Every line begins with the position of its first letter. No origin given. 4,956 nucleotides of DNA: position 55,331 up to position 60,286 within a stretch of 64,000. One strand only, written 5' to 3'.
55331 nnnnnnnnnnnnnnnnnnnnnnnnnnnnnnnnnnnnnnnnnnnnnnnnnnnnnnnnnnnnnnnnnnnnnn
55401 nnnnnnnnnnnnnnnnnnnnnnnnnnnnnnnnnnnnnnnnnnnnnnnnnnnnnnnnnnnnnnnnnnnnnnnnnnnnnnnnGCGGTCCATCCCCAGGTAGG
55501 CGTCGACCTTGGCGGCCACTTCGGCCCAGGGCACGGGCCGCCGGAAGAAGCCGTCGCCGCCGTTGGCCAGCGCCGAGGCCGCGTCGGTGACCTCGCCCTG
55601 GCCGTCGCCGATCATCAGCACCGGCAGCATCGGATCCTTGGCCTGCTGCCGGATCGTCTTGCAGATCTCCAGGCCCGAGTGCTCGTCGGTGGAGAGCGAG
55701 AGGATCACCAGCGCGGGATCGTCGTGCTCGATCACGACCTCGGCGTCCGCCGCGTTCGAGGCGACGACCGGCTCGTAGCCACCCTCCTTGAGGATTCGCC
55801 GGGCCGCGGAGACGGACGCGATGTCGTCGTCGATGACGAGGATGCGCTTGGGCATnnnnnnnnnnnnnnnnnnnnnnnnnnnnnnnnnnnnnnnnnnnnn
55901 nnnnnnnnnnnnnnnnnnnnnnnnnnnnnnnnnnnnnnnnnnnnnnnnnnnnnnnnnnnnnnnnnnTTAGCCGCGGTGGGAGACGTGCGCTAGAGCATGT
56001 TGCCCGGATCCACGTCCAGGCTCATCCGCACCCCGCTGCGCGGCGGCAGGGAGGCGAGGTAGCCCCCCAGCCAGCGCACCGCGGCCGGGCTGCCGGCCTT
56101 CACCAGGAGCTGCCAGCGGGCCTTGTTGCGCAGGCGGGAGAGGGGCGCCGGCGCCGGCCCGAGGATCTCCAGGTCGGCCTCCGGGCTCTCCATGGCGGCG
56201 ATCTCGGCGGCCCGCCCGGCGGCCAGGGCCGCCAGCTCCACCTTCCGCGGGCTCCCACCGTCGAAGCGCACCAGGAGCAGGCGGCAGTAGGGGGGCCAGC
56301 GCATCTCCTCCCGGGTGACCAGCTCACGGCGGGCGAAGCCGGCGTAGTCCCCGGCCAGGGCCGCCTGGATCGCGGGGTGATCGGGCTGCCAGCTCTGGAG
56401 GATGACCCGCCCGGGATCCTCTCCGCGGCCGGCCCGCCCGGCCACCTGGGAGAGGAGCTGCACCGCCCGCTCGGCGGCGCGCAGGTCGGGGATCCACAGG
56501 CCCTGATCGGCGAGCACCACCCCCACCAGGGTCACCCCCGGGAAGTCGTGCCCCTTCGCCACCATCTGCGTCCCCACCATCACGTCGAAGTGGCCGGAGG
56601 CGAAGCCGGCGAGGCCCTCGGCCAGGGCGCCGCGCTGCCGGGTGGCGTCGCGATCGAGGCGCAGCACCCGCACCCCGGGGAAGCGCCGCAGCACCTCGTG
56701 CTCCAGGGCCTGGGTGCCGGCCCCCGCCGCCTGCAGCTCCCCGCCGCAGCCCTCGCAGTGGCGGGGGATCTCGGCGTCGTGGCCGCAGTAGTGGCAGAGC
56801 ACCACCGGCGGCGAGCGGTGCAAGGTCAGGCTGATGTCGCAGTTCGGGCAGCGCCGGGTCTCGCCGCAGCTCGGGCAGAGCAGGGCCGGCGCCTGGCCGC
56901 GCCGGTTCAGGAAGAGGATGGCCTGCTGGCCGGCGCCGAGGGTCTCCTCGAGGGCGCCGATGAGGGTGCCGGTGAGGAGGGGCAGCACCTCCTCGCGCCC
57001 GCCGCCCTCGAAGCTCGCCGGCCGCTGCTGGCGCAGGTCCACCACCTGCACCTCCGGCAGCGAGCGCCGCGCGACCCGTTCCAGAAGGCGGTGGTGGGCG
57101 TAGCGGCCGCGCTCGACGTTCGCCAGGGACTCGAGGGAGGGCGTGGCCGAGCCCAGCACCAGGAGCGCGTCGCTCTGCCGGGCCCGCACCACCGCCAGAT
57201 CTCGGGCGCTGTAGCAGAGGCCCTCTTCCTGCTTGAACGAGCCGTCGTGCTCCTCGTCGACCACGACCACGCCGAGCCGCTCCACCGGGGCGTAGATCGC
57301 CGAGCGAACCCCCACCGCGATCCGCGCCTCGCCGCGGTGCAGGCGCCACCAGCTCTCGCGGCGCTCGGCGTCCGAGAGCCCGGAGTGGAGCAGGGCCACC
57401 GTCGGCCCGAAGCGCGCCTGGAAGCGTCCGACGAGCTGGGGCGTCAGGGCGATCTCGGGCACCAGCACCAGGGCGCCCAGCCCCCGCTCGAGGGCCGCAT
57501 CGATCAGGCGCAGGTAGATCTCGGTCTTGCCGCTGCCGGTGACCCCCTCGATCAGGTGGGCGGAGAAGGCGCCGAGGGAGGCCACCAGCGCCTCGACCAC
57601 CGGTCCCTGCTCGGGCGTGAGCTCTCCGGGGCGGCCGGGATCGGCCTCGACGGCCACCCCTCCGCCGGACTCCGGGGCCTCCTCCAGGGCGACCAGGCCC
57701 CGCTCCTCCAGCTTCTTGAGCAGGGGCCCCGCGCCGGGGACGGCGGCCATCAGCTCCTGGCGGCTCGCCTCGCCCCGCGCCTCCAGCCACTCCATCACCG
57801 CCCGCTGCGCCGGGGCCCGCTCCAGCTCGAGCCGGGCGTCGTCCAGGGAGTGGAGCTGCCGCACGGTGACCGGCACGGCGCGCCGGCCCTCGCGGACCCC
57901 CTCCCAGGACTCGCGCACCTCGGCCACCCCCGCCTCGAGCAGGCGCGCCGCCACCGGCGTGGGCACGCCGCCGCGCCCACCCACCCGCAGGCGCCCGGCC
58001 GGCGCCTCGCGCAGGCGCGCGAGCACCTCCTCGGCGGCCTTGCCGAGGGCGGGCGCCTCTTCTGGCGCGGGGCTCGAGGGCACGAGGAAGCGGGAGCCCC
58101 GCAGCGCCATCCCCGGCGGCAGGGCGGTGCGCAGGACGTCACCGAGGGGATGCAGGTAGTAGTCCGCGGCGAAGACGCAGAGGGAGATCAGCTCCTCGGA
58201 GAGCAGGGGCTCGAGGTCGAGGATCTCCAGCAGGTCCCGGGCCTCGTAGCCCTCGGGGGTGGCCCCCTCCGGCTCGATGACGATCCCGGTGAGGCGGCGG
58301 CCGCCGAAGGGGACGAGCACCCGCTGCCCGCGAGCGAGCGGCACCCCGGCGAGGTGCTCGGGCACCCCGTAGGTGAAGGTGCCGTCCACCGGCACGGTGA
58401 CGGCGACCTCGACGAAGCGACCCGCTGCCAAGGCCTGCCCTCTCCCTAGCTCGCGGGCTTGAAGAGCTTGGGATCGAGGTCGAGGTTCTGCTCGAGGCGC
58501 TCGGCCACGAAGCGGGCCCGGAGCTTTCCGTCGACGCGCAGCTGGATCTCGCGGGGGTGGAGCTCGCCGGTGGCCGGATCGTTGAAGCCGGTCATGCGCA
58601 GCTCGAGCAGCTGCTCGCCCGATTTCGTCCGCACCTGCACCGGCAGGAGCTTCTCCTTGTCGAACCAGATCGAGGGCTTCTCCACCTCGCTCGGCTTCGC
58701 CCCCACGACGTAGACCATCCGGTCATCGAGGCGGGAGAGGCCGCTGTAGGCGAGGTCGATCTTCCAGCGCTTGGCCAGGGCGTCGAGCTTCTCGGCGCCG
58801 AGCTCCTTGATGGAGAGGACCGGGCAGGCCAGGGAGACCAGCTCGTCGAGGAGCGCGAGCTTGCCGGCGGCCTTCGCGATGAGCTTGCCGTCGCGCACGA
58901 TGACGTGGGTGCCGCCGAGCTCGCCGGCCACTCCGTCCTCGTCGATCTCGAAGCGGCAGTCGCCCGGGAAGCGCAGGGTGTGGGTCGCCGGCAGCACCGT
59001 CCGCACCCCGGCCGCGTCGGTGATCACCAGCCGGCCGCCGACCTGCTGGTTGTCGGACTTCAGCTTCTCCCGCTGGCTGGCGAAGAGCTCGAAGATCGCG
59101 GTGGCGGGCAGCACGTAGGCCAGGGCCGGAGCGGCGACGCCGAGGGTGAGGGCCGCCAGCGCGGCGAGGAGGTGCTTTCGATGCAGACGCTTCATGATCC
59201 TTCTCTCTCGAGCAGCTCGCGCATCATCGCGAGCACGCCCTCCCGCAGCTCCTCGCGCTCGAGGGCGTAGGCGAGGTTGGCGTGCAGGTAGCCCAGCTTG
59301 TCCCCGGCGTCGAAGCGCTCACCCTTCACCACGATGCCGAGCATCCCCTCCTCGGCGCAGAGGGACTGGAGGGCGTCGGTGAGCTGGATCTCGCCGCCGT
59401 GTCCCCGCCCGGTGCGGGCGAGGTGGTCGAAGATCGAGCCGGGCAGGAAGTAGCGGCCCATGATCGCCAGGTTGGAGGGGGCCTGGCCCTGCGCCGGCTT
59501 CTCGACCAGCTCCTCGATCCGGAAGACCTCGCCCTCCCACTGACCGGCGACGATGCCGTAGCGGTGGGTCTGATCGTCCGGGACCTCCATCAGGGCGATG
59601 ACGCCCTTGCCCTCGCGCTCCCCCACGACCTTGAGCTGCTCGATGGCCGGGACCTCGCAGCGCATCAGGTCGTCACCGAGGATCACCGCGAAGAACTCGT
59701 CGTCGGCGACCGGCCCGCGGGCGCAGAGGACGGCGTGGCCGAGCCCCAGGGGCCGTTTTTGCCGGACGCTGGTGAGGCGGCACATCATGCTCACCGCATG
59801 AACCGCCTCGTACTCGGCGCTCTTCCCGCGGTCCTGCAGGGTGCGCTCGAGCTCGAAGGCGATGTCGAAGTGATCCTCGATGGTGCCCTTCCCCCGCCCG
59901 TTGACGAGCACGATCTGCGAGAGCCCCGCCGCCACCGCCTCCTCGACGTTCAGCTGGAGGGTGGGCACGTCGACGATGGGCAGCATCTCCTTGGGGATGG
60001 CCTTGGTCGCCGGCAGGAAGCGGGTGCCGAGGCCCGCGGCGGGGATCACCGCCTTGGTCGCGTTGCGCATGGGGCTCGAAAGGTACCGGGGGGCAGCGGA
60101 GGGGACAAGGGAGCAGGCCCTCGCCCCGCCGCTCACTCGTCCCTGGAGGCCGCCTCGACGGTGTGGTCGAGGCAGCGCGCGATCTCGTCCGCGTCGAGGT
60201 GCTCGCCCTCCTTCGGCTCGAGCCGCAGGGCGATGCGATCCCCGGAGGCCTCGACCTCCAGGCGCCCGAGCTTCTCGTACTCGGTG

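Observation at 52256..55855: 1199-aa pseudo-receiver / coiled-coil repeat / Pro-rich / DUF4388 (PATAN-like) / degenerate J-domain protein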

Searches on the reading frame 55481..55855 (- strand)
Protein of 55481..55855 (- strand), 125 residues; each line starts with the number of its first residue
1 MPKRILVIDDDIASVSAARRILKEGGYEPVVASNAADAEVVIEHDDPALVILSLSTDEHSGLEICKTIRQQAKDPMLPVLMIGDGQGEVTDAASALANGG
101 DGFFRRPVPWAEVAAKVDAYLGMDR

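Call 81: search_solved_structures(query=window:55481-55855:-, max_evalue=0.001, show_alignments=1)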
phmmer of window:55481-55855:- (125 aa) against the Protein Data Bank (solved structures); distinct sequences matched with E-value up to 0.001: 143 (the best 60 are shown).
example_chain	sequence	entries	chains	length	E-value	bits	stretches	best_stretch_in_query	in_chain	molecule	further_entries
1mvo_A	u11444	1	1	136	7.1e-14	55.4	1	1-121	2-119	PhoP response regulator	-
1nxo_A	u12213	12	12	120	1.4e-11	47.9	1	3-121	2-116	DNA-binding response regulator | Response regulator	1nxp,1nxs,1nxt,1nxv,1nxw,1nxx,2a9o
3lte_A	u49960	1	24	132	1.9e-11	47.5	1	2-108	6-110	Response regulator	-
6eb7_A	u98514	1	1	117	2.5e-11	47.1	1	3-121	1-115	DNA-binding response regulator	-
9xzo_A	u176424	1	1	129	1.3e-10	44.8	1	4-122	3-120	De novo protein M1X0B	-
9g85_A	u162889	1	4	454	1.9e-10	44.3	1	2-117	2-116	Response regulator PleD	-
2wb4_A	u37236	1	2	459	2e-10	44.2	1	2-117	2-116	DIGUANYLATE CYCLASE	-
8fk2_A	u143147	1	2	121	2.5e-10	43.9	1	3-121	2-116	Putative response regulator CovR VicR-like protein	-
9g86_A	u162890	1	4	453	3.8e-10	43.3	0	4-117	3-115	Response regulator PleD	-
1w25_A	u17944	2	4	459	4e-10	43.3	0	4-117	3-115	STALKED-CELL DIFFERENTIATION CONTROLLING PROTEIN | RESPONSE REGULATOR PLED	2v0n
3f6p_A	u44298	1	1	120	6.5e-10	42.6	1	1-121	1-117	Transcriptional regulatory protein yycF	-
3nhz_A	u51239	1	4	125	6.7e-10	42.5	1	1-121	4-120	Two component system transcriptional regulator mtrA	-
2zwm_A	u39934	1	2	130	8e-10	42.3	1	1-121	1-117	Transcriptional regulatory protein yycF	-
1zes_A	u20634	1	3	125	3.4e-09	40.3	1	1-120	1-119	Phosphate regulon transcriptional regulatory protein phoB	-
2gwr_A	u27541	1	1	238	3.4e-09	40.3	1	2-121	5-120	DNA-binding response regulator mtrA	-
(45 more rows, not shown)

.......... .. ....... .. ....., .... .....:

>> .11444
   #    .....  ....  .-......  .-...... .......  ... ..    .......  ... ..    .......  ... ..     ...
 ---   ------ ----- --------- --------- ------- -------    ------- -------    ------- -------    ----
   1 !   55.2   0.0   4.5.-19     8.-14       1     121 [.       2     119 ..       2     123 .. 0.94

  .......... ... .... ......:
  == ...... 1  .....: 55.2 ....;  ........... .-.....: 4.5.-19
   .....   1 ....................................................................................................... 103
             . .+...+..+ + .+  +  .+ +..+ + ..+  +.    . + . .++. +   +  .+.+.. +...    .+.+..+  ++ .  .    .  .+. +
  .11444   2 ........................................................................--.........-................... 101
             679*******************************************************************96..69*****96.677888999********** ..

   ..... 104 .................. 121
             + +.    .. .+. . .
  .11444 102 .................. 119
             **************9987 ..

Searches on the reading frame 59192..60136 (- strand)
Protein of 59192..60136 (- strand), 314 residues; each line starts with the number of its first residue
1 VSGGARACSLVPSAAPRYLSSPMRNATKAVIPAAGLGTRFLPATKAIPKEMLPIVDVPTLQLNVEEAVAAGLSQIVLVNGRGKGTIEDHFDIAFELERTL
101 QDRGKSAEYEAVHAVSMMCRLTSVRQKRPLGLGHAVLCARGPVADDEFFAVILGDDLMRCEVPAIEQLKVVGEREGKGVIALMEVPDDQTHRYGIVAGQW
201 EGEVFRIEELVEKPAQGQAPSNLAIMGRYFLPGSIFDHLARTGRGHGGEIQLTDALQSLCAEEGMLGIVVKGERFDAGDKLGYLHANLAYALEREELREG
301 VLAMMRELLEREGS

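Call 14: search_protein_families(library=pfam, proteins=[window:59192-60136:-], max_evalue=0.001)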
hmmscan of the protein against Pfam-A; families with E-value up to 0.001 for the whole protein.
window:59192-60136:- (314 aa): 1 family
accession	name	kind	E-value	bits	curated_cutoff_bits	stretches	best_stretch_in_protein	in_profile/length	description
PF00483.29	NTP_transferase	-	5.4e-24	85.6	21.2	1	28-290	1-242/245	Nucleotidyl transferase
